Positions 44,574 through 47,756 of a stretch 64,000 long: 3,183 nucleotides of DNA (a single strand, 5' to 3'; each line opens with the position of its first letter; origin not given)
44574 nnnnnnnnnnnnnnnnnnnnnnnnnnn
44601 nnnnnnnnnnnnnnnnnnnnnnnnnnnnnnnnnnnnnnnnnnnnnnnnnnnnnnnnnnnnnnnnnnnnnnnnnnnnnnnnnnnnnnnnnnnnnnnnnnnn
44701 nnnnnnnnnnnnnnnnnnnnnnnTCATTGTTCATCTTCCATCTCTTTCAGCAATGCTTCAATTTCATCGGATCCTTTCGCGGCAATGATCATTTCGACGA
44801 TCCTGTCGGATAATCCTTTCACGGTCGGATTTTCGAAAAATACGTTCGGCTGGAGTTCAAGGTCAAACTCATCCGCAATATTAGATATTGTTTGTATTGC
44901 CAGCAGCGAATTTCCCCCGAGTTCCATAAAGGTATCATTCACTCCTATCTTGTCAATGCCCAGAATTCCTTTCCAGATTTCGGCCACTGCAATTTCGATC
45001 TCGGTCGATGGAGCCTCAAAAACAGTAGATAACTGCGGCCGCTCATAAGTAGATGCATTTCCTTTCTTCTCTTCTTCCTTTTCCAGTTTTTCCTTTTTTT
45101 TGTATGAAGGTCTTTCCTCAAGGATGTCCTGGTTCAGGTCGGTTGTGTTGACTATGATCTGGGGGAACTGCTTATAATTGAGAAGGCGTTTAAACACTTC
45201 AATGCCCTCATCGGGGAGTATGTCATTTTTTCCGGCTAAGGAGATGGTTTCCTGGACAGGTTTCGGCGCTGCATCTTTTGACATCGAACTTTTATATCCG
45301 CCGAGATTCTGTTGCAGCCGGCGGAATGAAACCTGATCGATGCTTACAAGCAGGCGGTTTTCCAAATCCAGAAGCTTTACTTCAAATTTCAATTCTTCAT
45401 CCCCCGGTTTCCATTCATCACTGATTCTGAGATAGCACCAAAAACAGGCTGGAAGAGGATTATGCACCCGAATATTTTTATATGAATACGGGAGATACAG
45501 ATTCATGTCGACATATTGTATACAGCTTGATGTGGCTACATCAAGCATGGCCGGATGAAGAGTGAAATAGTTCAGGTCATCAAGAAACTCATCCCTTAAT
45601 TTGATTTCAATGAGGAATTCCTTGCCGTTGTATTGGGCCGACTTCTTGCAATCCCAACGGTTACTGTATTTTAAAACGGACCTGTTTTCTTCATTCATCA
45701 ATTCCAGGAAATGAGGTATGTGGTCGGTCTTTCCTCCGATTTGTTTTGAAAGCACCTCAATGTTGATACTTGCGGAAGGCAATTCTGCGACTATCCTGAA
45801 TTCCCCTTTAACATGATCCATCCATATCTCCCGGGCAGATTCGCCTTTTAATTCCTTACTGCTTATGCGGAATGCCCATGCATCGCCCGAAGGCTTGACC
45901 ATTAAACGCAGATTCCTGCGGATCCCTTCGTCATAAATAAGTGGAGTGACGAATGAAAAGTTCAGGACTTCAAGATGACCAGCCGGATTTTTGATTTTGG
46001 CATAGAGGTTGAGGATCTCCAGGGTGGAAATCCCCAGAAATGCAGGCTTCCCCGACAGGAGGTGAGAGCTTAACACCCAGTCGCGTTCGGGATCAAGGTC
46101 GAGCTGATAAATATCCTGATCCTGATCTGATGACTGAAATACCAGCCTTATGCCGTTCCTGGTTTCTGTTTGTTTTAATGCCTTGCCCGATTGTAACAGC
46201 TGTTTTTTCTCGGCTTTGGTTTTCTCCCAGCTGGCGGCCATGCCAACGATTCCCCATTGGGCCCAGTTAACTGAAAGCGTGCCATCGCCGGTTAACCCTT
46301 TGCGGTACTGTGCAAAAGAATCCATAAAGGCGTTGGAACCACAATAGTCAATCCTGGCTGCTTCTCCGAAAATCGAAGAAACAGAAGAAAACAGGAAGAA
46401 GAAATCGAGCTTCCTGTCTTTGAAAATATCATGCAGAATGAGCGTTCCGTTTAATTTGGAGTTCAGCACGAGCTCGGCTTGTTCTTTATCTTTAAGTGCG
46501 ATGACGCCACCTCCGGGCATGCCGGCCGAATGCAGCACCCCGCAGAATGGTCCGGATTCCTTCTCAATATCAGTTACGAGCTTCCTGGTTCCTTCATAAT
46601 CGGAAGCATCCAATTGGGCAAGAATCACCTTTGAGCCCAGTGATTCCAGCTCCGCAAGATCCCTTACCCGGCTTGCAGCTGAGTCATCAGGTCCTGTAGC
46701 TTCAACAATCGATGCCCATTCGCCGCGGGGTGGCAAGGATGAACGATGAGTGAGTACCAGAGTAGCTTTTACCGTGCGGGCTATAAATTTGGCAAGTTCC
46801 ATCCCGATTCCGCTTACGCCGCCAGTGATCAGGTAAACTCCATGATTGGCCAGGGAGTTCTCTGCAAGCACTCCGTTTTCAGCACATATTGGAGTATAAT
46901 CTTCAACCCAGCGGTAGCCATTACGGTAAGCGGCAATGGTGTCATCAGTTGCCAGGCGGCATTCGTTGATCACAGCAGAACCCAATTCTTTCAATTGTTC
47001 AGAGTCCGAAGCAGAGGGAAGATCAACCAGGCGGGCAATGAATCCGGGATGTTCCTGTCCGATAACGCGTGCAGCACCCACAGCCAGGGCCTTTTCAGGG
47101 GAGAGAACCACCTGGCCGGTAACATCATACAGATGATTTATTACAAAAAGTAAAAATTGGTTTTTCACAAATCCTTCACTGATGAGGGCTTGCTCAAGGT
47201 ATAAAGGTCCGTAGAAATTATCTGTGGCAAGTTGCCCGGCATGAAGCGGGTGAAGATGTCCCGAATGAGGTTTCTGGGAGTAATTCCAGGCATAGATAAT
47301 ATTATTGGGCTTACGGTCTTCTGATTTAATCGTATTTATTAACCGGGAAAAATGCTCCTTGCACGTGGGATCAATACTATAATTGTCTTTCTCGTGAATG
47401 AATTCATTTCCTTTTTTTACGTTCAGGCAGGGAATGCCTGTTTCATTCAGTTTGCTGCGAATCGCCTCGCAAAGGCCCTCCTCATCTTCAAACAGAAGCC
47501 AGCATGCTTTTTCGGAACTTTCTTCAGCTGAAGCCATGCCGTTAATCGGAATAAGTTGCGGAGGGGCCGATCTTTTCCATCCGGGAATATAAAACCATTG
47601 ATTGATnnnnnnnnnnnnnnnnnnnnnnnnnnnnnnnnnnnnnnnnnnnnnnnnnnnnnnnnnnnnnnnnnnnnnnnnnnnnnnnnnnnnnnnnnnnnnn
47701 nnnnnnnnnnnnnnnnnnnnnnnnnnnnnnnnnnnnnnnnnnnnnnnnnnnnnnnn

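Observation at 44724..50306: PKS module with KR preceding a DH-like domain and a PCP-like carrier motif; malonyl-specific AT; ER supplied in trans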

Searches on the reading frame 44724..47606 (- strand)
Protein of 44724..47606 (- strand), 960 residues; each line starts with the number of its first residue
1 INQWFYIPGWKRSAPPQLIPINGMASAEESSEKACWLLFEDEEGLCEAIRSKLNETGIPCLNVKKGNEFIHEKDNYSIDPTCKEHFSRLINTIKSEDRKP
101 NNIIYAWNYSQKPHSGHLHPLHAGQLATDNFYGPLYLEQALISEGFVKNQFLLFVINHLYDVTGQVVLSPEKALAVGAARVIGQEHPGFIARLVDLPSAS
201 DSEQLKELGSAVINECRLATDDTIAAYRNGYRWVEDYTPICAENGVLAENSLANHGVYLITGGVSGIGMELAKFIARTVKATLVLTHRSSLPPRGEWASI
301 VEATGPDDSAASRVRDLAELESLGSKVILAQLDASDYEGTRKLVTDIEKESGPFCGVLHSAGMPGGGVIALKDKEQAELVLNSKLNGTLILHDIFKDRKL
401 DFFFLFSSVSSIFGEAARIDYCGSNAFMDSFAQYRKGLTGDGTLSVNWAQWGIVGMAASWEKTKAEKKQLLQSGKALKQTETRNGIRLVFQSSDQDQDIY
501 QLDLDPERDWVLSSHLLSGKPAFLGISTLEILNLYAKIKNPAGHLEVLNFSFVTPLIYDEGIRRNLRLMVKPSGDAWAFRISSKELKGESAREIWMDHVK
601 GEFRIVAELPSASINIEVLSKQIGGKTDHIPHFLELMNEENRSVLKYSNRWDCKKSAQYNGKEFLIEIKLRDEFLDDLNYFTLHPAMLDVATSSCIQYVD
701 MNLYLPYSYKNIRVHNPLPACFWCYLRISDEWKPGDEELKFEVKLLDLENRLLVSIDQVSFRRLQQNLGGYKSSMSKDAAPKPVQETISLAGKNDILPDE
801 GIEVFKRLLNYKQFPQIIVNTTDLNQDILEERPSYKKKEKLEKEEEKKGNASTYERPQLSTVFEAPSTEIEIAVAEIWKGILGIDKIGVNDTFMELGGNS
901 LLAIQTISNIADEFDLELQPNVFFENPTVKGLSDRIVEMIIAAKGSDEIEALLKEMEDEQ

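Call 9: find_homologous_proteins(query=window:44724-47606:-)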
Query window:44724-47606:- (960 aa): 87 proteins with E <= 0.001 among 8000 candidates.
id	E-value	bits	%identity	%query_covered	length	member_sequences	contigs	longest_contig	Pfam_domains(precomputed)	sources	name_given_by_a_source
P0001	0.0e+0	1283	68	84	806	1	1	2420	PF08659.17,PF00550.32,PF14765.13,PF00106.32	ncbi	ncbi:MAG: KR domain-containing protein, partial [Bacteroidota bacterium]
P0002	0.0e+0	1198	81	67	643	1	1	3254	PF08659.17,PF00550.32,PF14765.13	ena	-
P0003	0.0e+0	1104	59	87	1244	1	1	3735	PF08659.17,PF21394.4,PF21089.4,PF14765.13,PF00106.32,PF00698.27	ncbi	ncbi:MAG: acyltransferase domain-containing protein, partial [Bacteroidota bacterium]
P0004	1.3e-226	773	64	55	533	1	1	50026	PF21089.4,PF00550.32,PF14765.13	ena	-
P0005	4.5e-113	397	37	49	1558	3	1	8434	PF08659.17,PF22336.3,PF00109.33,PF21394.4,PF22621.3,PF00550.32,PF13561.13,PF00108.30,PF16197.12,PF00698.27,PF00106.32,PF02801.29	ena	-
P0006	1.1e-101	360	32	76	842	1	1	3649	PF08659.17,PF21394.4,PF21089.4,PF13561.13,PF14765.13,PF00106.32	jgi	jgi:acyl transferase domain-containing protein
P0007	2.3e-100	355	29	90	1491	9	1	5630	PF08659.17,PF22336.3,PF21394.4,PF21089.4,PF22621.3,PF00550.32,PF13561.13,PF14765.13,PF13193.13,PF00106.32,PF00698.27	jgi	jgi:acyl transferase domain-containing protein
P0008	1.3e-98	350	29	100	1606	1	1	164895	PF08659.17,PF22336.3,PF21089.4,PF22621.3,PF00550.32,PF14765.13,PF00106.32,PF02801.29,PF16197.12,PF00698.27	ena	-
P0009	5.3e-98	347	29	97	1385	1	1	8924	PF08659.17,PF21394.4,PF21089.4,PF00550.32,PF13561.13,PF14765.13,PF00975.27,PF00106.32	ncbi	-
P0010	2.3e-94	335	32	52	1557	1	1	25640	PF08659.17,PF22336.3,PF00109.33,PF21394.4,PF22621.3,PF00550.32,PF13561.13,PF00106.32,PF02801.29,PF16197.12,PF00698.27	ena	-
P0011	6.1e-94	334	33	53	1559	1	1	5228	PF08659.17,PF22336.3,PF00109.33,PF21394.4,PF22621.3,PF00550.32,PF13561.13,PF00106.32,PF02801.29,PF16197.12,PF00698.27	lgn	-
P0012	1.2e-88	317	29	45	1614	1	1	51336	PF08659.17,PF22336.3,PF00109.33,PF21394.4,PF21089.4,PF22621.3,PF00550.32,PF13561.13,PF16197.12,PF14765.13,PF00106.32,PF02801.29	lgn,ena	-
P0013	8.8e-87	310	30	44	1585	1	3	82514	PF08659.17,PF22336.3,PF00109.33,PF21394.4,PF21089.4,PF22621.3,PF00550.32,PF13561.13,PF16197.12,PF14765.13,PF00106.32,PF02801.29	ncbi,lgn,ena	-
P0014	2.2e-85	306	33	48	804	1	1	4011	PF08659.17,PF21394.4,PF00550.32,PF13561.13,PF00106.32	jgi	jgi:NAD(P)-dependent dehydrogenase (short-subunit alcohol dehydrogenase family)/acyl carrier protein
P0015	2.7e-85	305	33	49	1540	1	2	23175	PF08659.17,PF22336.3,PF00109.33,PF21394.4,PF22621.3,PF00550.32,PF13561.13,PF00106.32,PF02801.29,PF16197.12,PF00698.27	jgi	-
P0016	1.1e-84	303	34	35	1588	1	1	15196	PF08659.17,PF22336.3,PF00109.33,PF21394.4,PF21089.4,PF22621.3,PF00550.32,PF13561.13,PF00108.30,PF16197.12,PF14765.13,PF00106.32,PF02801.29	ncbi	-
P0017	2.1e-84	302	33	47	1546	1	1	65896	PF08659.17,PF22336.3,PF00109.33,PF21394.4,PF22621.3,PF00550.32,PF13561.13,PF00106.32,PF02801.29,PF16197.12,PF00698.27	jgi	jgi:acyl transferase domain-containing protein/aryl carrier-like protein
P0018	5.8e-82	294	30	44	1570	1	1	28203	PF08659.17,PF22336.3,PF00109.33,PF21394.4,PF21089.4,PF22621.3,PF00550.32,PF13561.13,PF16197.12,PF14765.13,PF00106.32,PF02801.29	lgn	-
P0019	3.5e-81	292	31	47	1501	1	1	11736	PF08659.17,PF00668.26,PF21394.4,PF00550.32,PF13561.13,PF00106.32,PF00698.27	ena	-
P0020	2.0e-80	289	32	47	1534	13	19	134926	PF08659.17,PF22336.3,PF00109.33,PF21394.4,PF22621.3,PF00550.32,PF13561.13,PF00106.32,PF02801.29,PF16197.12,PF00698.27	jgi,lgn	jgi:acyl transferase domain-containing protein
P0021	3.8e-80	288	32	48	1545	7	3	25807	PF08659.17,PF22336.3,PF00109.33,PF21394.4,PF22621.3,PF00550.32,PF13561.13,PF00106.32,PF02801.29,PF16197.12,PF00698.27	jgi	-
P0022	5.2e-80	288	33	53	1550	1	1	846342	PF08659.17,PF22336.3,PF00109.33,PF21394.4,PF22621.3,PF00550.32,PF13561.13,PF16197.12,PF01370.28,PF00698.27,PF00106.32,PF02801.29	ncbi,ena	-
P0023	1.2e-79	287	29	48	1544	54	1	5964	PF08659.17,PF22336.3,PF00109.33,PF21394.4,PF22621.3,PF00550.32,PF13561.13,PF00106.32,PF02801.29,PF16197.12,PF00698.27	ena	-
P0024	9.6e-79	284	30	47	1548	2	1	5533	PF08659.17,PF22336.3,PF00109.33,PF21394.4,PF22621.3,PF00550.32,PF13561.13,PF00106.32,PF02801.29,PF16197.12,PF00698.27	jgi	-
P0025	1.2e-77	280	29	57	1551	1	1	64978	PF08659.17,PF22336.3,PF00109.33,PF21394.4,PF22621.3,PF00550.32,PF00106.32,PF02801.29,PF16197.12,PF00698.27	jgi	jgi:acyl transferase domain-containing protein/acyl carrier protein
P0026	1.6e-77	280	30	51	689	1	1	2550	PF08659.17,PF21394.4,PF00550.32,PF13561.13,PF00106.32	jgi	jgi:acyl transferase domain-containing protein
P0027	1.6e-77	280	32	47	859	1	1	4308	PF08659.17,PF21394.4,PF00550.32,PF13561.13,PF00106.32,PF00698.27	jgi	jgi:acyl transferase domain-containing protein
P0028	2.5e-77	279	30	47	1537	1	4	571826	PF08659.17,PF22336.3,PF00109.33,PF21394.4,PF22621.3,PF00550.32,PF13561.13,PF00106.32,PF02801.29,PF16197.12,PF00698.27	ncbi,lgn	-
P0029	3.8e-77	278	27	92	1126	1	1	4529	PF08659.17,PF21394.4,PF21089.4,PF00550.32,PF13561.13,PF14765.13,PF00975.27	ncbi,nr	ncbi:MAG: KR domain-containing protein, partial [Polaromonas sp.]|nr:KR domain-containing protein [P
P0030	1.3e-76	277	31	47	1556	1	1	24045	PF08659.17,PF22336.3,PF00109.33,PF21394.4,PF22621.3,PF00550.32,PF13561.13,PF00106.32,PF02801.29,PF16197.12,PF00698.27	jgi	jgi:acyl transferase domain-containing protein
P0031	1.4e-76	277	29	44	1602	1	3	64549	PF08659.17,PF22336.3,PF00109.33,PF21394.4,PF21089.4,PF22621.3,PF00550.32,PF13561.13,PF00108.30,PF16197.12,PF14765.13,PF00106.32,PF02801.29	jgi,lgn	jgi:acyl transferase domain-containing protein/acyl carrier protein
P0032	4.1e-76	275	29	47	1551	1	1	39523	PF08659.17,PF22336.3,PF00109.33,PF21394.4,PF22621.3,PF00550.32,PF13561.13,PF00106.32,PF02801.29,PF16197.12,PF00698.27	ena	-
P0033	4.5e-76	275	35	47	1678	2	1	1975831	PF08659.17,PF00668.26,PF22336.3,PF00109.33,PF21394.4,PF22621.3,PF00550.32,PF13561.13,PF02801.29,PF16197.12,PF00698.27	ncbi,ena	-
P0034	5.7e-76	275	29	44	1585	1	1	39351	PF08659.17,PF22336.3,PF00109.33,PF21394.4,PF21089.4,PF22621.3,PF00550.32,PF13561.13,PF16197.12,PF14765.13,PF00106.32,PF02801.29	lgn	-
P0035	2.3e-75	273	32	48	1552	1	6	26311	PF08659.17,PF22336.3,PF00109.33,PF22621.3,PF00550.32,PF13561.13,PF00106.32,PF02801.29,PF16197.12,PF01370.28,PF00698.27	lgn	-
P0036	1.8e-74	270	31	47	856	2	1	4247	PF08659.17,PF21394.4,PF00550.32,PF13561.13,PF00106.32,PF00698.27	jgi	-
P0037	1.2e-73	267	33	48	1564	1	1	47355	PF08659.17,PF22336.3,PF00109.33,PF21394.4,PF22621.3,PF00550.32,PF13561.13,PF00106.32,PF02801.29,PF16197.12,PF00698.27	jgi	jgi:acyl transferase domain-containing protein/acyl carrier protein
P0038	1.8e-73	266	31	51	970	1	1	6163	PF08659.17,PF21394.4,PF00550.32,PF13561.13,PF00106.32,PF00698.27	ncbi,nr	ncbi:MAG TPA: SDR family oxidoreductase, partial [Longimicrobiaceae bacterium]|nr:SDR family oxidore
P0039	8.5e-73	264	29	44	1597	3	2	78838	PF08659.17,PF22336.3,PF00109.33,PF21394.4,PF21089.4,PF22621.3,PF00550.32,PF13561.13,PF00108.30,PF16197.12,PF14765.13,PF00106.32,PF02801.29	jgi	jgi:acyl transferase domain-containing protein/acyl carrier protein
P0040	5.7e-71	258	29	45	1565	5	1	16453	PF08659.17,PF22336.3,PF00109.33,PF21394.4,PF22621.3,PF00550.32,PF13561.13,PF00106.32,PF02801.29,PF16197.12,PF00698.27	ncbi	ncbi:MAG: SDR family oxidoreductase [Blastocatellia bacterium]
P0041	4.0e-68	249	29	49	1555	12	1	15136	PF08659.17,PF22336.3,PF00109.33,PF21394.4,PF22621.3,PF00550.32,PF13561.13,PF00106.32,PF02801.29,PF16197.12,PF00698.27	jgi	jgi:acyl transferase domain-containing protein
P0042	6.6e-68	248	28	52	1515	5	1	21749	PF08659.17,PF22336.3,PF00109.33,PF22621.3,PF00550.32,PF13561.13,PF00106.32,PF02801.29,PF16197.12,PF00698.27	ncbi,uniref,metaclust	ncbi:type I polyketide synthase [Azohydromonas lata]|uniref:type I polyketide synthase n=1 Tax=Azohy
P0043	2.1e-67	246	30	47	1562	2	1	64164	PF08659.17,PF22336.3,PF00109.33,PF21394.4,PF22621.3,PF00550.32,PF13561.13,PF02801.29,PF16197.12,PF00698.27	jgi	jgi:acyl transferase domain-containing protein/acyl carrier protein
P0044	6.3e-66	241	30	50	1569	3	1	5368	PF08659.17,PF22336.3,PF00109.33,PF22621.3,PF00550.32,PF13561.13,PF00108.30,PF00106.32,PF02801.29,PF16197.12,PF00698.27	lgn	-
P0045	3.4e-65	239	35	48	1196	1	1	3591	PF08659.17,PF22336.3,PF21394.4,PF22621.3,PF13561.13,PF00106.32,PF02801.29,PF16197.12,PF00698.27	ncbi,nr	ncbi:MAG: type I polyketide synthase, partial [Gemmatimonadetes bacterium]|nr:type I polyketide synt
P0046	5.9e-65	238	29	50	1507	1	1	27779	PF08659.17,PF22336.3,PF00109.33,PF21394.4,PF22621.3,PF00550.32,PF13561.13,PF00106.32,PF02801.29,PF16197.12,PF00698.27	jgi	jgi:acyl transferase domain-containing protein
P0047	5.8e-63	231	31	48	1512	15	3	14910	PF08659.17,PF22336.3,PF00109.33,PF21394.4,PF22621.3,PF00550.32,PF13561.13,PF00106.32,PF02801.29,PF16197.12,PF00698.27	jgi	jgi:acyl transferase domain-containing protein/acyl carrier protein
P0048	8.7e-62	228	32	44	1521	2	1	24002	PF08659.17,PF22336.3,PF00109.33,PF21394.4,PF22621.3,PF00550.32,PF13561.13,PF00106.32,PF02801.29,PF16197.12,PF00698.27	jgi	jgi:acyl transferase domain-containing protein/acyl carrier protein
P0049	2.6e-61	226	24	97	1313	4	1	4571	PF08659.17,PF21394.4,PF21089.4,PF00550.32,PF13561.13,PF14765.13,PF00975.27,PF00106.32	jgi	jgi:thioesterase domain-containing protein/aryl carrier-like protein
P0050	3.3e-61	226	33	39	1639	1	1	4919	PF08659.17,PF00668.26,PF21089.4,PF00550.32,PF13561.13,PF14765.13,PF00501.35,PF00106.32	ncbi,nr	ncbi:MAG: SDR family NAD(P)-dependent oxidoreductase, partial [bacterium]|nr:SDR family NAD(P)-depen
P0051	2.7e-60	223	29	47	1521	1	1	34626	PF08659.17,PF22336.3,PF00109.33,PF21394.4,PF22621.3,PF00550.32,PF13561.13,PF00106.32,PF02801.29,PF16197.12,PF00698.27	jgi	jgi:phthiocerol/phenolphthiocerol synthesis type-I polyketide synthase E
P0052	5.7e-54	202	29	45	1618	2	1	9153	PF08659.17,PF22336.3,PF00109.33,PF21394.4,PF22621.3,PF00550.32,PF14399.13,PF13561.13,PF00108.30,PF16197.12,PF00106.32,PF02801.29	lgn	-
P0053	3.3e-52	196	28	44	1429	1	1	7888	PF08659.17,PF22336.3,PF00109.33,PF21394.4,PF22621.3,PF00550.32,PF13561.13,PF00108.30,PF00106.32,PF02801.29,PF16197.12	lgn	-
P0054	1.8e-51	193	25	84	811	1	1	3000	PF08659.17,PF21089.4,PF00550.32,PF13561.13,PF14765.13,PF00106.32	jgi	jgi:NAD(P)-dependent dehydrogenase (short-subunit alcohol dehydrogenase family)/acyl carrier protein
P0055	1.3e-46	177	25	49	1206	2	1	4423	PF08659.17,PF22336.3,PF22621.3,PF00550.32,PF13561.13,PF00106.32,PF02801.29,PF16197.12,PF00698.27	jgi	jgi:acyl transferase domain-containing protein/acyl carrier protein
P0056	1.0e-39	155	28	47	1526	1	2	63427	PF08659.17,PF22336.3,PF00109.33,PF21394.4,PF22621.3,PF13561.13,PF00106.32,PF02801.29,PF16197.12,PF00698.27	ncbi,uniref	ncbi:type I polyketide synthase [Sphaerisporangium aureirubrum]|uniref:Type I polyketide synthase n=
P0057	4.3e-38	149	28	53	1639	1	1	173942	PF08659.17,PF22336.3,PF00109.33,PF22621.3,PF00550.32,PF00106.32,PF02801.29,PF16197.12,PF00698.27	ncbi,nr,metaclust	ncbi:hypothetical protein ACZ90_11115 [Streptomyces albus subsp. albus]|nr:hypothetical protein ACZ9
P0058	8.4e-38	148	27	49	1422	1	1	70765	PF08659.17,PF00109.33,PF00550.32,PF13561.13,PF00106.32,PF02801.29,PF16197.12,PF00698.27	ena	-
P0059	5.3e-37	146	26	32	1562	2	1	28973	PF08659.17,PF22336.3,PF00109.33,PF21394.4,PF21089.4,PF22621.3,PF00550.32,PF13561.13,PF16197.12,PF14765.13,PF00106.32,PF02801.29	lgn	-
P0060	1.3e-31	128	32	32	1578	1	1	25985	PF08659.17,PF22336.3,PF00109.33,PF21089.4,PF22621.3,PF00550.32,PF13561.13,PF14765.13,PF00106.32,PF02801.29,PF16197.12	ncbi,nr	ncbi:MAG: SDR family NAD(P)-dependent oxidoreductase [Polaromonas sp.]|nr:SDR family NAD(P)-dependen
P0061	1.2e-30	125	29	33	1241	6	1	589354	PF08659.17,PF22336.3,PF00109.33,PF21394.4,PF22621.3,PF02801.29,PF16197.12,PF00698.27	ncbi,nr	ncbi:MAG: acyltransferase domain-containing protein [Ardenticatenaceae bacterium]|nr:acyltransferase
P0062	1.9e-25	107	34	28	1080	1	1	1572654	PF08659.17,PF22336.3,PF00109.33,PF22621.3,PF00550.32,PF13561.13,PF00106.32,PF02801.29,PF23297.2,PF16197.12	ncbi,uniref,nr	ncbi:hypothetical protein KDW_40990 [Dictyobacter vulcani]|uniref:Uncharacterized protein n=1 Tax=Di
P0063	1.7e-23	101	37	23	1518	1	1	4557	PF08659.17,PF22336.3,PF00109.33,PF21089.4,PF22621.3,PF00550.32,PF13561.13,PF00108.30,PF16197.12,PF14765.13,PF00106.32,PF02801.29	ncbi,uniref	ncbi:MAG TPA: SDR family NAD(P)-dependent oxidoreductase, partial [Ideonella sp.]|uniref:SDR family 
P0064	2.5e-23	100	28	31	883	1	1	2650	PF08659.17,PF21089.4,PF14765.13,PF00698.27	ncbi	ncbi:MAG: KR domain-containing protein, partial [Mycobacterium sp.]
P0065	1.8e-22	97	27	37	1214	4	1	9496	PF08659.17,PF00109.33,PF21089.4,PF00550.32,PF13561.13,PF14765.13,PF00106.32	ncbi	ncbi:hypothetical protein BW685_23380, partial [Burkholderia ubonensis]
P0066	2.7e-22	97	26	47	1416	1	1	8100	PF08659.17,PF13469.13,PF00550.32,PF13561.13,PF12697.14,PF14765.13,PF00561.27,PF00106.32,PF00685.34,PF12146.16,PF22953.4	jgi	jgi:pimeloyl-ACP methyl ester carboxylesterase/NAD(P)-dependent dehydrogenase (short-subunit alcohol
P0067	3.1e-21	93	31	32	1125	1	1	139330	PF08659.17,PF22336.3,PF00109.33,PF22621.3,PF13561.13,PF00108.30,PF00106.32,PF02801.29,PF16197.12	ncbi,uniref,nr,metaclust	ncbi:polyketide synthase [Caballeronia udeis]|uniref:Polyketide synthase n=1 Tax=Caballeronia udeis 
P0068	6.5e-20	89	23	41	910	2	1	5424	PF08659.17,PF21089.4,PF13561.13,PF00106.32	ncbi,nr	ncbi:MAG: SDR family NAD(P)-dependent oxidoreductase, partial [Desulfobacteraceae bacterium]|nr:SDR 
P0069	6.1e-18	82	31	21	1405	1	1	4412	PF08659.17,PF22336.3,PF00109.33,PF21089.4,PF22621.3,PF00550.32,PF13561.13,PF14765.13,PF00106.32,PF02801.29,PF16197.12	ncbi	ncbi:hypothetical protein KCV01_g13366, partial [Aureobasidium melanogenum]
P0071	8.2e-17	79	30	22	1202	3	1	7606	PF08659.17,PF13489.13,PF00550.32,PF13561.13,PF08241.19,PF22953.4,PF13847.13,PF13649.13,PF00107.33,PF06080.19,PF00106.32,PF08242.19,PF13602.13,PF08240.18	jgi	jgi:NADPH:quinone reductase-like Zn-dependent oxidoreductase/SAM-dependent methyltransferase/acyl ca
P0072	1.2e-9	55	30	12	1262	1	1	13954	PF08659.17,PF21089.4,PF00550.32,PF12697.14,PF14765.13,PF00975.27,PF00106.32,PF22953.4,PF00698.27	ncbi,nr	ncbi:MAG TPA: type I polyketide synthase, partial [Solirubrobacterales bacterium]|nr:type I polyketi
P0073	2.8e-9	54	29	21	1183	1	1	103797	PF08659.17,PF22336.3,PF00109.33,PF22621.3,PF00550.32,PF00108.30,PF00106.32,PF02801.29,PF16197.12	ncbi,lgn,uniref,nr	ncbi:type I polyketide synthase [Chromobacterium haemolyticum]|uniref:Polyketide synthase n=1 Tax=Ch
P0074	6.5e-9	53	26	18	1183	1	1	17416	PF08659.17,PF22336.3,PF00109.33,PF22621.3,PF00550.32,PF00108.30,PF00106.32,PF02801.29,PF16197.12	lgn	-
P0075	6.6e-9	53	26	18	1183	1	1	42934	PF08659.17,PF22336.3,PF00109.33,PF22621.3,PF00550.32,PF00108.30,PF00106.32,PF02801.29,PF16197.12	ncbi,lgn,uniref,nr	ncbi:SDR family NAD(P)-dependent oxidoreductase [Chromobacterium haemolyticum]|uniref:type I polyket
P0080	2.5e-6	44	29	19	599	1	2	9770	PF08659.17,PF00107.33,PF00550.32,PF00106.32,PF23297.2,PF13602.13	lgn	-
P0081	1.2e-5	42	26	21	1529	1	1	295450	PF08659.17,PF00109.33,PF21089.4,PF00550.32,PF14765.13,PF00108.30,PF02801.29,PF16197.12,PF22953.4,PF00698.27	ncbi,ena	-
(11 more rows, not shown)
